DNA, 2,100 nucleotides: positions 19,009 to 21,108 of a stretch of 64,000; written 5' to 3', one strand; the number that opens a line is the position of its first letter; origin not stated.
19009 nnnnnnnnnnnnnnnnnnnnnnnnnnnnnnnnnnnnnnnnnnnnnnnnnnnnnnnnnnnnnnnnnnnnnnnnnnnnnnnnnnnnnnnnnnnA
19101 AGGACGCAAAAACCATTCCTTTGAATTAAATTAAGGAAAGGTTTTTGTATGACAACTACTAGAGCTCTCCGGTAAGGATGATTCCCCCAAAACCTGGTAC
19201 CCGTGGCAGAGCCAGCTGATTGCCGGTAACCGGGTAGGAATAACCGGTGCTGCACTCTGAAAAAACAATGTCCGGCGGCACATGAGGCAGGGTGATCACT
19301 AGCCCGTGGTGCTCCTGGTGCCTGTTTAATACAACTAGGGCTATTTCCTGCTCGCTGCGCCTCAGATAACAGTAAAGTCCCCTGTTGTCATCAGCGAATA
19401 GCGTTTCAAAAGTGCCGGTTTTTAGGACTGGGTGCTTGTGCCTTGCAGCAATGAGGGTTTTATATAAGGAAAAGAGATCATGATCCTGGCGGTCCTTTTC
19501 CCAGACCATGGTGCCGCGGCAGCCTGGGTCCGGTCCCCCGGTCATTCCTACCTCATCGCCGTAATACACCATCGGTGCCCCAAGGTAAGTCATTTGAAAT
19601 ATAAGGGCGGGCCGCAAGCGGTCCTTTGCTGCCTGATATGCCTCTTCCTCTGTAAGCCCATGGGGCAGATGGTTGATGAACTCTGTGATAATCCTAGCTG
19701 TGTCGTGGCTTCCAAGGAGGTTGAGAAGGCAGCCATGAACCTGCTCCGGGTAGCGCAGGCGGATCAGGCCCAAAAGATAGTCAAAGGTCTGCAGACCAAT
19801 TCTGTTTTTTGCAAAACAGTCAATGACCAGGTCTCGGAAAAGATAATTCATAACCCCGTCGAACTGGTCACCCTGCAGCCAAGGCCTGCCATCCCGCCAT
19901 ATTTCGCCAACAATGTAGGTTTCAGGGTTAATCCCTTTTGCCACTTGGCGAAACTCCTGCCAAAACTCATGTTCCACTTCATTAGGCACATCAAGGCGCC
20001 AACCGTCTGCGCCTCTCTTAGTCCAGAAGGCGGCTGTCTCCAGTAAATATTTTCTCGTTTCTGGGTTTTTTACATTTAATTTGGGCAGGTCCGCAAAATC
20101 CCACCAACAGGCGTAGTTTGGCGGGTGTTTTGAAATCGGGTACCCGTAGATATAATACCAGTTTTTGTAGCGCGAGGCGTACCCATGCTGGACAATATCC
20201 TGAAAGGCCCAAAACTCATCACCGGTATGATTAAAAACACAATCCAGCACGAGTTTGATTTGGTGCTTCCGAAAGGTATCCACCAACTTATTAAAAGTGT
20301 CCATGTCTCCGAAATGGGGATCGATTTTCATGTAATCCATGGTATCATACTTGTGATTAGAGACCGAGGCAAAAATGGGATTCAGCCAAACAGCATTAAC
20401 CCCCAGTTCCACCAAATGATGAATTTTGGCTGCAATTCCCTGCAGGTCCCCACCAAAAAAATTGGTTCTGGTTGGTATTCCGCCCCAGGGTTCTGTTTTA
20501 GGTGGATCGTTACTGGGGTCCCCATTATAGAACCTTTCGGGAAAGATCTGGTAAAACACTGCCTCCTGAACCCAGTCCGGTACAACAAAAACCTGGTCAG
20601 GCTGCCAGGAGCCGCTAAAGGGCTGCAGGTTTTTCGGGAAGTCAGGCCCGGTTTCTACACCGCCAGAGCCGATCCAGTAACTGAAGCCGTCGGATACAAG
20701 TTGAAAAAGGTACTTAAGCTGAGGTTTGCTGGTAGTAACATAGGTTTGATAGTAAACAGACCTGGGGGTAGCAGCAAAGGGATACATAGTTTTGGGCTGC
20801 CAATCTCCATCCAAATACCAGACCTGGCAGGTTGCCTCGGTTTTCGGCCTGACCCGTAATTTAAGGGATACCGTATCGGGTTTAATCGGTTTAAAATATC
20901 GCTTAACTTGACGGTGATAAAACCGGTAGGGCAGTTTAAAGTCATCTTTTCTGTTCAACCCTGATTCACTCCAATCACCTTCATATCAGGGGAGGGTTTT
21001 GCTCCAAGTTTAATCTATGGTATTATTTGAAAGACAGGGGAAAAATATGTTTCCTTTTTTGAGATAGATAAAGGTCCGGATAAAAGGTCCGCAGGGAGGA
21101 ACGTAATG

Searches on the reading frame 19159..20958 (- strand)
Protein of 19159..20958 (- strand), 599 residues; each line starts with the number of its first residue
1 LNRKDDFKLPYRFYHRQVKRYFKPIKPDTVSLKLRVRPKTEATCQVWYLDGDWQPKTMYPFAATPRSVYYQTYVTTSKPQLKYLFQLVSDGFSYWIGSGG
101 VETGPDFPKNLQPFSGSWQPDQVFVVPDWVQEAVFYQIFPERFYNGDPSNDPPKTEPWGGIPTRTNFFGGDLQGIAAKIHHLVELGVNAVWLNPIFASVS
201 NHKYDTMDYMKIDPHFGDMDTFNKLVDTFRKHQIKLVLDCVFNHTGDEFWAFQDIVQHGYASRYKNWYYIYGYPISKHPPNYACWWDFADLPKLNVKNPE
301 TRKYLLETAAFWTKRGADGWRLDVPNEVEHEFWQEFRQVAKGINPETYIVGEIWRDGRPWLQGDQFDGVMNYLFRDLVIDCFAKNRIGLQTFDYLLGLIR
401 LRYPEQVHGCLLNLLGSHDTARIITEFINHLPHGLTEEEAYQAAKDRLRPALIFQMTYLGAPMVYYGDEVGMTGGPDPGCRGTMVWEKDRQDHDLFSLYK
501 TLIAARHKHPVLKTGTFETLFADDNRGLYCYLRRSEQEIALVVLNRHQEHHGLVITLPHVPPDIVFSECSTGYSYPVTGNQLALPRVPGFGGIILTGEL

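Call 3: search_protein_families(library=pfam, proteins=[window:19159-20958:-], max_evalue=0.01)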
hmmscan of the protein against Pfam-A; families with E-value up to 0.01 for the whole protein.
window:19159-20958:- (599 aa): 3 families
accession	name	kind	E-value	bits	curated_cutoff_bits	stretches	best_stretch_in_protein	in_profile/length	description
PF00128.31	Alpha-amylase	-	6.9e-72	243.5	22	1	137-494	1-371/446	Alpha amylase, catalytic domain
PF02903.20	Alpha-amylase_N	-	1.4e-08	35.4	23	1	14-101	7-101/120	Alpha amylase, N-terminal ig-like domain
PF16657.11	Malt_amylase_C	-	4e-06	27.2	27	1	515-581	1-63/75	Maltogenic Amylase, C-terminal domain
